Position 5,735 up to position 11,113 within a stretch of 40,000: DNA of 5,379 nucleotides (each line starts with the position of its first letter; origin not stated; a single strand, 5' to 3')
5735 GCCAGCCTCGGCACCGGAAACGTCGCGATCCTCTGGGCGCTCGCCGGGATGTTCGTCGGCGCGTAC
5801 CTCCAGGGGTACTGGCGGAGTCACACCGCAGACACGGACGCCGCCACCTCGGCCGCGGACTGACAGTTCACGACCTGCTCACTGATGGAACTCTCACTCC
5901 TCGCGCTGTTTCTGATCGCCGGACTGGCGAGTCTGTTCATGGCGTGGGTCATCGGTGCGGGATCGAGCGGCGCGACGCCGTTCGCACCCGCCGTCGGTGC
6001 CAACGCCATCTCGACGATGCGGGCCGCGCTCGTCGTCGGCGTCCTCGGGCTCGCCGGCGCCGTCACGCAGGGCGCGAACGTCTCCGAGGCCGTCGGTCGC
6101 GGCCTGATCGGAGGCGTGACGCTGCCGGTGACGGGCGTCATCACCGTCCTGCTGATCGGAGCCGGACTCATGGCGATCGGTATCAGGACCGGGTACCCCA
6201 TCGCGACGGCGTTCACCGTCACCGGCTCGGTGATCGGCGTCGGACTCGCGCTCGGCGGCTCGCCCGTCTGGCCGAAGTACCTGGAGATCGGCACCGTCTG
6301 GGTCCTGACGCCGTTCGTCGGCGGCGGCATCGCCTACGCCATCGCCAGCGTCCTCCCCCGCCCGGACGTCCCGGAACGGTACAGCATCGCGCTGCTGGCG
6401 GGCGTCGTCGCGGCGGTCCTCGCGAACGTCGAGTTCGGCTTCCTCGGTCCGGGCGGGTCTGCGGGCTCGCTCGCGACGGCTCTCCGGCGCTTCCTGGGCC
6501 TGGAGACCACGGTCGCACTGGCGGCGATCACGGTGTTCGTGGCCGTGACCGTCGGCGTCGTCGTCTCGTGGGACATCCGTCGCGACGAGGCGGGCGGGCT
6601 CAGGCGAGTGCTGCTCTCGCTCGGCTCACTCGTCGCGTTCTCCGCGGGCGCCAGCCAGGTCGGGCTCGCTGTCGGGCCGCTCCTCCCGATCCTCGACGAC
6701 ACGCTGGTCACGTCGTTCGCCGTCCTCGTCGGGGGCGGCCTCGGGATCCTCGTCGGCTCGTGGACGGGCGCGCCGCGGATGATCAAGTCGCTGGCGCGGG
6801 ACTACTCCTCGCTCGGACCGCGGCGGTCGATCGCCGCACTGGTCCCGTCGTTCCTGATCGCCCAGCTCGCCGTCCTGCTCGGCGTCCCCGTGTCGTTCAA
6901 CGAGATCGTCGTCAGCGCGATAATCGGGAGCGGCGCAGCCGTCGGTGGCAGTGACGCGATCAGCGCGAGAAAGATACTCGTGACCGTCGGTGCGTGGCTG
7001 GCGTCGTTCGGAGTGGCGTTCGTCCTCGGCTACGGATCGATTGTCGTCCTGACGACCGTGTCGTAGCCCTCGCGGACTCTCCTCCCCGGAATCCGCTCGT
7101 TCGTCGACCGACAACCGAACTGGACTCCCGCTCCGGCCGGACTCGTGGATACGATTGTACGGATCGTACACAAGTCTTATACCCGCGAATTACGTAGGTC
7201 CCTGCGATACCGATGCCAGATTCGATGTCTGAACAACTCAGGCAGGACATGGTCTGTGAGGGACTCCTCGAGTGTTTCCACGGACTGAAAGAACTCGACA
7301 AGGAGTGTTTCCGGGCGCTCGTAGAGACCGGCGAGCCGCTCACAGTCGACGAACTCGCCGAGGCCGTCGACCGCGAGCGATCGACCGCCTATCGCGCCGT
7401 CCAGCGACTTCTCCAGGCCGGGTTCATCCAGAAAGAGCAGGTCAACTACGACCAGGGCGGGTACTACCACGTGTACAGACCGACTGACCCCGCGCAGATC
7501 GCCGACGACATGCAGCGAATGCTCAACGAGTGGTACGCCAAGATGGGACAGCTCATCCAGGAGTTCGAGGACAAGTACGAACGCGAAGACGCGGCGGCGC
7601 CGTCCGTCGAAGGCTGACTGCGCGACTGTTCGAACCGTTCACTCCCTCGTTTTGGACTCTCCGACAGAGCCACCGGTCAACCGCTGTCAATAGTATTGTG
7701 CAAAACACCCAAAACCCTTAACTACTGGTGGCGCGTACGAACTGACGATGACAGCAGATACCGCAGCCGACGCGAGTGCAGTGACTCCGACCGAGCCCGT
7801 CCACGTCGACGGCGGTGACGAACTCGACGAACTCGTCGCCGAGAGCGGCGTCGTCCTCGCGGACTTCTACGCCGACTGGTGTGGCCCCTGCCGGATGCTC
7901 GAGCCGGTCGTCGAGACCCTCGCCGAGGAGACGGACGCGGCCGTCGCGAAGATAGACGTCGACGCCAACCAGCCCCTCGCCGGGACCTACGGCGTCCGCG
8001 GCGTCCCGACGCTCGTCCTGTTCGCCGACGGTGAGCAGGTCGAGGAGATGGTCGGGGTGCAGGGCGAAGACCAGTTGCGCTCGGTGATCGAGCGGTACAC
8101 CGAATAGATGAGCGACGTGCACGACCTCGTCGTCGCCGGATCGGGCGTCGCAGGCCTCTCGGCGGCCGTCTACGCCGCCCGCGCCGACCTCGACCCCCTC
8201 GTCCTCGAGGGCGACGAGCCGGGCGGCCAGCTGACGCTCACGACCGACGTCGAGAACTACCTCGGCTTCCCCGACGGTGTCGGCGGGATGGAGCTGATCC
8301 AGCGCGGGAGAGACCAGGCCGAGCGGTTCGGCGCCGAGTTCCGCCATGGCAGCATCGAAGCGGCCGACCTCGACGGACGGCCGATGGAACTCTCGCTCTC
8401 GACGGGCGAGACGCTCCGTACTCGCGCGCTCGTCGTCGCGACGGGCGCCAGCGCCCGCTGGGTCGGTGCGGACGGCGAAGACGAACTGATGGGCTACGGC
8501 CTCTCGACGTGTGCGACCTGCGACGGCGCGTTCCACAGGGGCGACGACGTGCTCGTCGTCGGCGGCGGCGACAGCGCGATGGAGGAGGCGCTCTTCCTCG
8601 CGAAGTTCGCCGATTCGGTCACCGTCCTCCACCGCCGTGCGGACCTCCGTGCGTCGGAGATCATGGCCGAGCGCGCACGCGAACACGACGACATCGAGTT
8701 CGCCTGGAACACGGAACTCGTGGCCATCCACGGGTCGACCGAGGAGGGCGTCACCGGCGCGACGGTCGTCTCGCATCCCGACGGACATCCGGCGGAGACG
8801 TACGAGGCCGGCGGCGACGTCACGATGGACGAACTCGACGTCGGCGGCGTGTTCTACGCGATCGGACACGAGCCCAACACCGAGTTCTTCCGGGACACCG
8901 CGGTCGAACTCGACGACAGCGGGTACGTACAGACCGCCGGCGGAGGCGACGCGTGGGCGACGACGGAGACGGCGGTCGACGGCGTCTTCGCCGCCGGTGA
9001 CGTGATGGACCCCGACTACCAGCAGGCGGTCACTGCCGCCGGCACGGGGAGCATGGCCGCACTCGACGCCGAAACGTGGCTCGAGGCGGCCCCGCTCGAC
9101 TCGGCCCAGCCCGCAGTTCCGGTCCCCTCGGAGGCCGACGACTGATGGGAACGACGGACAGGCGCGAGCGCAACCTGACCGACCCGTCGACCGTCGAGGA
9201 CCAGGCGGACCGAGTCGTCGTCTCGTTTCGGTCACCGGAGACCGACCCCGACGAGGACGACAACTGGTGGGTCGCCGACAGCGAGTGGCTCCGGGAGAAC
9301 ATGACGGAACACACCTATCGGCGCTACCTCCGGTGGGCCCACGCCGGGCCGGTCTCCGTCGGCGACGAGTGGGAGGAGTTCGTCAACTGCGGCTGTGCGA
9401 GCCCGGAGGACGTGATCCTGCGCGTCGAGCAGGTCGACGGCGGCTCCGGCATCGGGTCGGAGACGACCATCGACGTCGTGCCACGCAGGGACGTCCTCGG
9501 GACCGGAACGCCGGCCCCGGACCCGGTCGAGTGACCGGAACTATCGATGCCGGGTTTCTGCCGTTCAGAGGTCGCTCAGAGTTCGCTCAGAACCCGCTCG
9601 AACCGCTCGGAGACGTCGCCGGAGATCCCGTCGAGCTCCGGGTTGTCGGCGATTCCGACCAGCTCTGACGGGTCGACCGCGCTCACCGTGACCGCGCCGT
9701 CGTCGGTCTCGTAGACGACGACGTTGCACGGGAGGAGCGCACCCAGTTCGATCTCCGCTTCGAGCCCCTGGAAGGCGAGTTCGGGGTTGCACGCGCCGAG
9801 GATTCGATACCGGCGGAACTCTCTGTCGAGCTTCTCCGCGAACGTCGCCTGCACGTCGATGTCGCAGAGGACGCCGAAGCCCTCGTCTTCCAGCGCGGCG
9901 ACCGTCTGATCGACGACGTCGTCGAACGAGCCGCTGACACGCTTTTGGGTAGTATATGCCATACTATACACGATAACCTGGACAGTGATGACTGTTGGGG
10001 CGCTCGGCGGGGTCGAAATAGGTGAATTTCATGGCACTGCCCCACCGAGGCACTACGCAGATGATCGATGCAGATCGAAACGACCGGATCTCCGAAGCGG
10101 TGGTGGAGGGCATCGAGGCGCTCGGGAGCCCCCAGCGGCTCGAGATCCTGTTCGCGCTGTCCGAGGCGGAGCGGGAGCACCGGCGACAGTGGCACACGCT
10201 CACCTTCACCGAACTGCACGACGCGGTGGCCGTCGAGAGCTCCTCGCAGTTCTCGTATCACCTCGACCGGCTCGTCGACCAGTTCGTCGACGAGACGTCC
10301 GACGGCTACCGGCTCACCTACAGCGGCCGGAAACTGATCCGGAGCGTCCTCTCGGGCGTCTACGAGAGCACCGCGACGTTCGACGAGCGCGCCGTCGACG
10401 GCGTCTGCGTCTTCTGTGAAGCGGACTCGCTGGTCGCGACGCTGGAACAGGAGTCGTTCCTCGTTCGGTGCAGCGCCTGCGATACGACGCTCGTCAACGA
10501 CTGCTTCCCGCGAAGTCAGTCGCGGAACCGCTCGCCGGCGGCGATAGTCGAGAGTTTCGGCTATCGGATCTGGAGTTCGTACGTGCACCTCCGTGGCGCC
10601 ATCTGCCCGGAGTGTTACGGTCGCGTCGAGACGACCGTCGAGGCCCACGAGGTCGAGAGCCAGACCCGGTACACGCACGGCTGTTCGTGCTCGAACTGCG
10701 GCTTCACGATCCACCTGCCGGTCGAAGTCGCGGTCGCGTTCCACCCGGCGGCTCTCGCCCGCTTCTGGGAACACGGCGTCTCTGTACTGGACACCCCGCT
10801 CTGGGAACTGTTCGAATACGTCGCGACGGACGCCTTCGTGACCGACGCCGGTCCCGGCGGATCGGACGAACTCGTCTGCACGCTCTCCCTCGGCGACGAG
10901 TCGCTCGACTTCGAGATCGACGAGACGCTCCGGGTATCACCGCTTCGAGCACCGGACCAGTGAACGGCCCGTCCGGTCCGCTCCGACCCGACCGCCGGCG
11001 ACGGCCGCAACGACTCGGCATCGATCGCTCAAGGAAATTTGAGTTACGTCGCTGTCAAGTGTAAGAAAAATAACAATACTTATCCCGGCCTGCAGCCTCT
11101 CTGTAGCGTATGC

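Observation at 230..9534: Cst-like sulfide/persulfide-handling island assembled from archaeal parts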

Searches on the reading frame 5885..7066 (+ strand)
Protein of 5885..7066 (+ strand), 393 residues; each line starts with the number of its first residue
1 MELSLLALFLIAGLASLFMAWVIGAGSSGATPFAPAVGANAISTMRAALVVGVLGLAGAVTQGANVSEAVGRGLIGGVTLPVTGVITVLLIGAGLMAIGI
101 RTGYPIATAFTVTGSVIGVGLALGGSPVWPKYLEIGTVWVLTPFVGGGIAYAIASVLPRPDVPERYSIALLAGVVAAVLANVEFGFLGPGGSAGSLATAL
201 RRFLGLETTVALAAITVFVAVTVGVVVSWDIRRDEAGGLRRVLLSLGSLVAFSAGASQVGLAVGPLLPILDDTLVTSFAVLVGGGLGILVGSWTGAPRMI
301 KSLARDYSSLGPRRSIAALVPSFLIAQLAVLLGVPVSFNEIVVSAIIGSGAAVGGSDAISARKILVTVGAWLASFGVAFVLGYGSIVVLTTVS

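Call 3: search_protein_families(library=pfam, proteins=[window:5885-7066:+], max_evalue=0.01)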
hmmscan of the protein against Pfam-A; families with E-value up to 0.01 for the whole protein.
window:5885-7066:+ (393 aa): 1 family
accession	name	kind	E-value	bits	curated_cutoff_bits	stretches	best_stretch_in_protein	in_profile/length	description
PF01384.25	PHO4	-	1.6e-44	152.8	33.7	1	28-382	5-350/350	Phosphate transporter family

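Call 5: search_protein_families(library=ncbifam, proteins=[window:5885-7066:+], max_evalue=0.001)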
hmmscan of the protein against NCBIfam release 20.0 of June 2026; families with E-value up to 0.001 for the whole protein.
window:5885-7066:+ (393 aa): 1 family
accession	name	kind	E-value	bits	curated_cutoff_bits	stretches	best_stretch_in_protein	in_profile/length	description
NF053884.1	SulfPermCysPBac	equivalog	2.1e-19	69.6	400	2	10-161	3-153/354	sulfate permease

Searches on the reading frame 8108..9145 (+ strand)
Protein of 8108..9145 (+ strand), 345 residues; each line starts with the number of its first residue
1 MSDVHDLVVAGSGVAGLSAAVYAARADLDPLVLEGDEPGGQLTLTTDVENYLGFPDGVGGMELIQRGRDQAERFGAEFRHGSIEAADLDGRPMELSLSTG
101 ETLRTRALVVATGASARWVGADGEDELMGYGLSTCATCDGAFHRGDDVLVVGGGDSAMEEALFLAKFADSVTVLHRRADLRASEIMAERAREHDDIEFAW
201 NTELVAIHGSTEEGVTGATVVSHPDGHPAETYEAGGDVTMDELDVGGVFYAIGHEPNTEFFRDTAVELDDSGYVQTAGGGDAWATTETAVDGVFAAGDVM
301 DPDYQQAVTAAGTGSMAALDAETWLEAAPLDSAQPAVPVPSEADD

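Call 4: search_protein_families(library=pfam, proteins=[window:8108-9145:+], max_evalue=0.01)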
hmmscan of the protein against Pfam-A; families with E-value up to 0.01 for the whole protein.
window:8108-9145:+ (345 aa): 11 families
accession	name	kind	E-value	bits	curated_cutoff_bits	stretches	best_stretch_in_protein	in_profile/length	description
PF07992.20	Pyr_redox_2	-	1.4e-42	146.5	26.1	1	6-314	2-291/291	Pyridine nucleotide-disulphide oxidoreductase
PF00070.33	Pyr_redox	-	3.2e-17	63.2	22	1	148-217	2-76/82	Pyridine nucleotide-disulphide oxidoreductase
PF13738.12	Pyr_redox_3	-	8e-14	52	30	1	99-297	119-305/305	Pyridine nucleotide-disulphide oxidoreductase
PF01266.30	DAO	-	1.6e-09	38.2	27.9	1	6-40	1-37/353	FAD dependent oxidoreductase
PF00890.30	FAD_binding_2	-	1.3e-07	31.7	20.4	1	6-42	1-38/414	FAD binding domain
PF12831.13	FAD_oxidored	-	1.5e-05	24.9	27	1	6-54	1-53/416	FAD dependent oxidoreductase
PF03486.20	HI0933_like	-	1.6e-05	25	50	0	6-37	2-33/244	HI0933-like protein Rossmann domain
PF13450.12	NAD_binding_8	-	2.6e-05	24.9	21.9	1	9-43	1-36/68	NAD(P)-binding Rossmann-like domain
PF01946.23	Thi4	-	0.00018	21.2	26.2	0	5-35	18-49/235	Thi4 family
PF01134.28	GIDA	-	0.0031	17.1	22.1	0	6-29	1-24/391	Glucose inhibited division protein A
PF13241.12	NAD_binding_7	-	0.0057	17.7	22.1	0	144-197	6-60/104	Putative NAD(P)-binding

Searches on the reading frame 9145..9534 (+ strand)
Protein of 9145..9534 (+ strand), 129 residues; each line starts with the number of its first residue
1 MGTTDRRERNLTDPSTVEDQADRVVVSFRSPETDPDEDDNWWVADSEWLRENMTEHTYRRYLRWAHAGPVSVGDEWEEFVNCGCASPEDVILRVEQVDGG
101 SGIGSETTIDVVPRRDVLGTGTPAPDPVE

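Call 4: search_protein_families(library=pfam, proteins=[window:9145-9531:+], max_evalue=0.01)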
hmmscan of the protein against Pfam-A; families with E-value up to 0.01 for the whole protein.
seq(129 aa): 0 families

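Call 71: search_protein_representatives(protein=window:9145-9534:+)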
Query: 129 residues. Proteins with E-value up to 0.001 (for the whole library): 59; up to 1e-10: 29; up to 1e-30: 3. The best 59 are listed.
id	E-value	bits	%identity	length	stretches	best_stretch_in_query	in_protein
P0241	4.0e-39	150.4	57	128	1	10-123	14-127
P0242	6.4e-34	133.5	75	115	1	44-118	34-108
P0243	3.7e-31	124.5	77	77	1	53-122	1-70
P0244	8.9e-27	110.3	52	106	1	18-118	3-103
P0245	3.3e-24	102.0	53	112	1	18-117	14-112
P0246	6.2e-24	101.1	58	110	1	18-117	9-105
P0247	3.9e-21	92.1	43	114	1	16-114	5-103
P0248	5.9e-21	91.5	50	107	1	3-112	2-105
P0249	1.5e-20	90.2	47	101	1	21-117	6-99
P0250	2.1e-17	80.0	52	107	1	47-115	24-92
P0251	1.1e-16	77.6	51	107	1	16-116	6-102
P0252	1.7e-16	77.0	52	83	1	43-113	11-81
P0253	5.9e-16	75.3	50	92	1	44-115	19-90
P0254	8.7e-16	74.7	46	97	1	18-101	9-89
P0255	1.1e-15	74.4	49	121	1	41-117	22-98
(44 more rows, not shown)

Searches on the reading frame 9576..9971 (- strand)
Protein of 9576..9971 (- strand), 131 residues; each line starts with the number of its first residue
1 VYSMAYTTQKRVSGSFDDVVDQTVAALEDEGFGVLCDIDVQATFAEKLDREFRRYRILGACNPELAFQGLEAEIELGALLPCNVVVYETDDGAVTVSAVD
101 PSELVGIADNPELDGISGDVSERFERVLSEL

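Call 4: search_protein_families(library=pfam, proteins=[window:9576-9971:-], max_evalue=0.01)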
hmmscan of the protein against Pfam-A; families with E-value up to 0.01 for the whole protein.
window:9576-9971:- (131 aa): 1 family
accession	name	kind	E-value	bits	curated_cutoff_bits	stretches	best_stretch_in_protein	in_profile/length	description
PF03625.19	DUF302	-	1.4e-24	86.1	23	1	38-101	1-63/63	Domain of unknown function DUF302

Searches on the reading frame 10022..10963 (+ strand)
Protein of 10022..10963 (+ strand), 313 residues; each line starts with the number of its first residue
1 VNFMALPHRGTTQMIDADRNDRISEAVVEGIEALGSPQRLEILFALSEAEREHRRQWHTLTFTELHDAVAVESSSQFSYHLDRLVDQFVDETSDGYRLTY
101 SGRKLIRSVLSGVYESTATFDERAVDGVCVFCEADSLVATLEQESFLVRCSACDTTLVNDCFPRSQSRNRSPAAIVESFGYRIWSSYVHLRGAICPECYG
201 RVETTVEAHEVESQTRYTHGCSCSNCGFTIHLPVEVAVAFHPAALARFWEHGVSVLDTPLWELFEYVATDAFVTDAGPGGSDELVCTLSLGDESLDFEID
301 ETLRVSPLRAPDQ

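Call 4: search_protein_families(library=pfam, proteins=[window:10022-10963:+], max_evalue=0.01)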
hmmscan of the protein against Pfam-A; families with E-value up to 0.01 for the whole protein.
window:10022-10963:+ (313 aa): 2 families
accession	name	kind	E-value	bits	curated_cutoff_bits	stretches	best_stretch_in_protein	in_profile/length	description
PF24042.1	DUF7351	-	1.4e-41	142.7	31.2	1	126-305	1-177/177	Domain of unknown function (DUF7351)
PF24038.1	DUF7347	-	1.9e-22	79.7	27.6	1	32-109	6-77/77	Domain of unknown function (DUF7347)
